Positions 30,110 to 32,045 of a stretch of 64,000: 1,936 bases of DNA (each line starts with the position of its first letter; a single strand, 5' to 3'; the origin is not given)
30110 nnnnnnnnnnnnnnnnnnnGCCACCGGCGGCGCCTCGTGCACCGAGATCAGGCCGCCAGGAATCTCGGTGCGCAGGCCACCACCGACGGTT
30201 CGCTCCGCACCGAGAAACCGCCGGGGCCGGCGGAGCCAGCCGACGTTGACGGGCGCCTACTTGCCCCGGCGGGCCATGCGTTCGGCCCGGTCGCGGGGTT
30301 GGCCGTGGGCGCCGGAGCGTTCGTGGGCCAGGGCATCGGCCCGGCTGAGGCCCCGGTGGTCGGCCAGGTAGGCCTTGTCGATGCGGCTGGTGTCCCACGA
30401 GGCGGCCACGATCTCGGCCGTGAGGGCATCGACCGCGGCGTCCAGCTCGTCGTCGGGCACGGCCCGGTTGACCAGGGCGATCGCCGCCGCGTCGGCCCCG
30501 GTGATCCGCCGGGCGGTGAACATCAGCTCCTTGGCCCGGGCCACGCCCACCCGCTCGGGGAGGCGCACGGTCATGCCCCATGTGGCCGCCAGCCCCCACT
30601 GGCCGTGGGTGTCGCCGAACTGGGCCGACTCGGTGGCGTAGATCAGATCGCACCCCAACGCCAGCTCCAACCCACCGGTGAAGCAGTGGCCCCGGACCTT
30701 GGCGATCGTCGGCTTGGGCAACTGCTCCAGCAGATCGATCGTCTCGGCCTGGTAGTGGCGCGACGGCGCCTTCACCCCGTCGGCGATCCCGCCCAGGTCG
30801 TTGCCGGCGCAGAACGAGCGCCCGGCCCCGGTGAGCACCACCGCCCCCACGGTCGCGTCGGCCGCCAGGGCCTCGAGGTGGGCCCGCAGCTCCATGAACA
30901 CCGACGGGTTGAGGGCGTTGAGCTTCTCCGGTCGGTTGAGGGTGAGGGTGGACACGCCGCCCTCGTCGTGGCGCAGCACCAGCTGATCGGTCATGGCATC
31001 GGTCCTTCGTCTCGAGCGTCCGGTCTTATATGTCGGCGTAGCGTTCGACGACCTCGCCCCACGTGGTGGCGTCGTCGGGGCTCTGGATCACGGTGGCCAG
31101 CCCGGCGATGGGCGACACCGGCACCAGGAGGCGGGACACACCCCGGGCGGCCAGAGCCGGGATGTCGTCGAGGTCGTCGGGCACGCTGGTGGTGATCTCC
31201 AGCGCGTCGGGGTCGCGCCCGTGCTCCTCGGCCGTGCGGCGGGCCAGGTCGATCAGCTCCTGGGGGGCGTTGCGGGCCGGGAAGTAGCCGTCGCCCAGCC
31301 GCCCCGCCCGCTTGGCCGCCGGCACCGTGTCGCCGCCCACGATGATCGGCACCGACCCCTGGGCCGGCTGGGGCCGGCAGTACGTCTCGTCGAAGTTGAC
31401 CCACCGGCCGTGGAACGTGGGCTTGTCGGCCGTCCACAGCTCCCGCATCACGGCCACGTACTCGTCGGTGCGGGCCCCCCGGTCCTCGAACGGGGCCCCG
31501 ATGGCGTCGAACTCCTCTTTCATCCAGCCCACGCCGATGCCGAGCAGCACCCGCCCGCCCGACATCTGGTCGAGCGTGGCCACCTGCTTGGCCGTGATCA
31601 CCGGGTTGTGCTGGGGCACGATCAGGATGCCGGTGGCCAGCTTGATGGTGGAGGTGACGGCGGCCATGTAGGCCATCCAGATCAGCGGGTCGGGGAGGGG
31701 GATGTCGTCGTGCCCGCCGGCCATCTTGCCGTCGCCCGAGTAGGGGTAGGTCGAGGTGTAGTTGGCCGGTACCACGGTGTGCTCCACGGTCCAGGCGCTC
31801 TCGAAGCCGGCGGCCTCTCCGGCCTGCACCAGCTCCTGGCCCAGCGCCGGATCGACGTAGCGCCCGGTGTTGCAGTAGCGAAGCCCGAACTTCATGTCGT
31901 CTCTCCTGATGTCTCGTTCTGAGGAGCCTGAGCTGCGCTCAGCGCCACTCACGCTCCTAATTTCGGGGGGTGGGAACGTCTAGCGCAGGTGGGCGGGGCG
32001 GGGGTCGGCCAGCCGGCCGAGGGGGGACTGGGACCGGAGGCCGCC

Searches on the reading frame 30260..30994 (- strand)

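Call 11: search_protein_families(library=pfam, proteins=[window:30260-30994:-], max_evalue=0.001)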
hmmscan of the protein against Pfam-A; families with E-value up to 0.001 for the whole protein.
window:30260-30994:- (245 aa): 2 families
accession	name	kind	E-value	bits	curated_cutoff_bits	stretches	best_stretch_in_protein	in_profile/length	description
PF00378.25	ECH_1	-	1.8e-47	162.3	27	1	11-211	3-206/251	Enoyl-CoA hydratase/isomerase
PF16113.10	ECH_2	-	5.2e-27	95.7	27.2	1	15-198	2-191/335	Enoyl-CoA hydratase/isomerase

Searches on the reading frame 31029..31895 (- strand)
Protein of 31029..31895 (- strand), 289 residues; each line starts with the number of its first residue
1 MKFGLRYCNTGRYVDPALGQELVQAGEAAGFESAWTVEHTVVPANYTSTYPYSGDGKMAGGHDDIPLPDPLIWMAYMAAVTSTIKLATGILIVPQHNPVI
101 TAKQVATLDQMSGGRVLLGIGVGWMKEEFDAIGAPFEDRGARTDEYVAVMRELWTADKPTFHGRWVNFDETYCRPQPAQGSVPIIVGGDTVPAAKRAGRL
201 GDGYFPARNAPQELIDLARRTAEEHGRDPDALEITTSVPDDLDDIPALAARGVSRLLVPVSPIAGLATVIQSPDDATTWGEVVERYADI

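Call 11: search_protein_families(library=pfam, proteins=[window:31029-31895:-], max_evalue=0.001)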
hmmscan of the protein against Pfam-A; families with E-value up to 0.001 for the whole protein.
window:31029-31895:- (289 aa): 1 family
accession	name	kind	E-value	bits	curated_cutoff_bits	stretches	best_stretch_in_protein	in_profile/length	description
PF00296.26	Bac_luciferase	-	2.7e-56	191.6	27.9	1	20-239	26-227/314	Luciferase-like monooxygenase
